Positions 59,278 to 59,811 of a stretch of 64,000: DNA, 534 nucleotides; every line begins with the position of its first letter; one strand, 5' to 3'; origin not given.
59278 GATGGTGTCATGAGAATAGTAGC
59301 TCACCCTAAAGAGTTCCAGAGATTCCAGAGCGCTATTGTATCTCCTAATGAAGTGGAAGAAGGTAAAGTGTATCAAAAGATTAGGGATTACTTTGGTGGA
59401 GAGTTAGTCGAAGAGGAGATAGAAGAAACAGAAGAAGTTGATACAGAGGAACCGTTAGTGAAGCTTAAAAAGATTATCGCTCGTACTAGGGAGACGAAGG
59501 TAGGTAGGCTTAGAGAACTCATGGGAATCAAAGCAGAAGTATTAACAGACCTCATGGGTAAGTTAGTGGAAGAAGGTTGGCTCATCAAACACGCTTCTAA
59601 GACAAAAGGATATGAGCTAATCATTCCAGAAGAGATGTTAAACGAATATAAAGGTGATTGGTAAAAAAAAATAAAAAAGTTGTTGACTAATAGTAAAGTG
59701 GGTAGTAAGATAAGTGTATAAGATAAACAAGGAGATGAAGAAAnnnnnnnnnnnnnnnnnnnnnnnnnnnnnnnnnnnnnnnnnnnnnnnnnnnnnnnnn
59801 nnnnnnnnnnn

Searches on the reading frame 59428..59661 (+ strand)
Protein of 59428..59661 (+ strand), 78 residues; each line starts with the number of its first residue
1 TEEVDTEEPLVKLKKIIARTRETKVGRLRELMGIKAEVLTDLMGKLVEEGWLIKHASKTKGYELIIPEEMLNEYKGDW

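Call 59: search_dna_similar(query=window:59428-59661:+, collection=phages, mode=protein, max_rows=60, rows=spread, max_evalue=0.001)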
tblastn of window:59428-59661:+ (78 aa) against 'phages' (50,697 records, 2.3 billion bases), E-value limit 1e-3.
Records with a match: 160; places in all: 160; records where one place covers at least 80% of the query: 160.
Best place of each record, by identity: 95-99% 8; 90-95% 8; 80-90% 28; 60-80% 31; <60% 85.
By first word of the organism name: Bacillus 158; Xanthomonas 1; Phage 1.
By host as written in the record: Bacillus cereus 20; Bacillus subtilis 20; Bacillus thuringiensis subsp. kurstaki 8; Bacillus subtilis BEST7003 8; - 7; Bacillus megaterium 6; Bacillus thuringiensis subsp. kurstaki ATCC 33679 5; Bacillus thuringiensis kurstaki 5; and 46 more.
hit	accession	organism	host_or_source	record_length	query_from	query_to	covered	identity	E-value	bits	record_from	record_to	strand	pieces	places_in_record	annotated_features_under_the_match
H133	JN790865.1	Bacillus phage B4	Bacillus cereus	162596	1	78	100%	97.4%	8e-43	152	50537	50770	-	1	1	cell division FtsK/SpoIIIE-like protein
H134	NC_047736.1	Bacillus phage B5S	Bacillus cereus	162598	1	78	100%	97.4%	8e-43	152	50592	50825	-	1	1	putative cell division protein FtsK/SpoIIIE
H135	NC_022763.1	Bacillus phage Spock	Bacillus thuringiensis subsp. Kurstaki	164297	1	78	100%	97.4%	3e-42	150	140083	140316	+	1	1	FtsK/SpoIIIE-like protein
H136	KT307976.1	Bacillus phage AvesoBmore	Bacillus thuringiensis subsp. kurstaki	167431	3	78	97%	88.2%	1e-37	137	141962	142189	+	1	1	FtsK/SpollIE-like protein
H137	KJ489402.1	Bacillus phage Riley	-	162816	6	78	94%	90.4%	5e-38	138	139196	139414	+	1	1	cell division FtsK/SpoIII-like protein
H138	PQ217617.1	Bacillus phage Atlee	Bacillus thuringiensis subspecies ...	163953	6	78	94%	90.4%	5e-38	138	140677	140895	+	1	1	FtsK-like DNA translocase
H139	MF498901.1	Bacillus phage Anthony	Bacillus thuringiensis subsp. kurstaki ...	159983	2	78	99%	85.7%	2e-36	134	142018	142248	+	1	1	DNA translocase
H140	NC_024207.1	Bacillus phage Evoli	-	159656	2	78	99%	85.7%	2e-36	134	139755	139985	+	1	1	FtsK/SpoIIIE-like protein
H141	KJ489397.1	Bacillus phage CAM003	Bacillus thuringiensis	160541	2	78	99%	85.7%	2e-36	134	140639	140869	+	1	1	DNA translocase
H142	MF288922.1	Bacillus phage Janet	Bacillus thuringiensis kurstaki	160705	2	78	99%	85.7%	2e-36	134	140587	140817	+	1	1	FtsK/SpoIII-like protein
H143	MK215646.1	Bacillus phage vB_BthM-Goe5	Bacillus thuringiensis serovar kurstaki ...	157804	2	78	99%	85.7%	2e-36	134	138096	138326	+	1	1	SpoIIIE family protein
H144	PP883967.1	Bacillus phage Jabberwock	Bacillus thuringiensis kurstaki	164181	6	78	94%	89.0%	1e-37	137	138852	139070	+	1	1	FtsK-like DNA translocase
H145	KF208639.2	Bacillus phage Troll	Bacilluls thuringiensis kurstaki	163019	6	78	94%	89.0%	2e-37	136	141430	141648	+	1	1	226: FtsK/SpoIIIE-like protein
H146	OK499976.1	Bacillus phage vB_BanH_JarJar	Bacillus anthracis Sterne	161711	6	78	94%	89.0%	2e-37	136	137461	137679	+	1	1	Ftsk/SpoIIIE protein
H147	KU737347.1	Bacillus phage Phrodo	Bacillus thuringiensis subsp. kurstaki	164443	6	78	94%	89.0%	2e-37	136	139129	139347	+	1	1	Ftsk/SpoIIIE protein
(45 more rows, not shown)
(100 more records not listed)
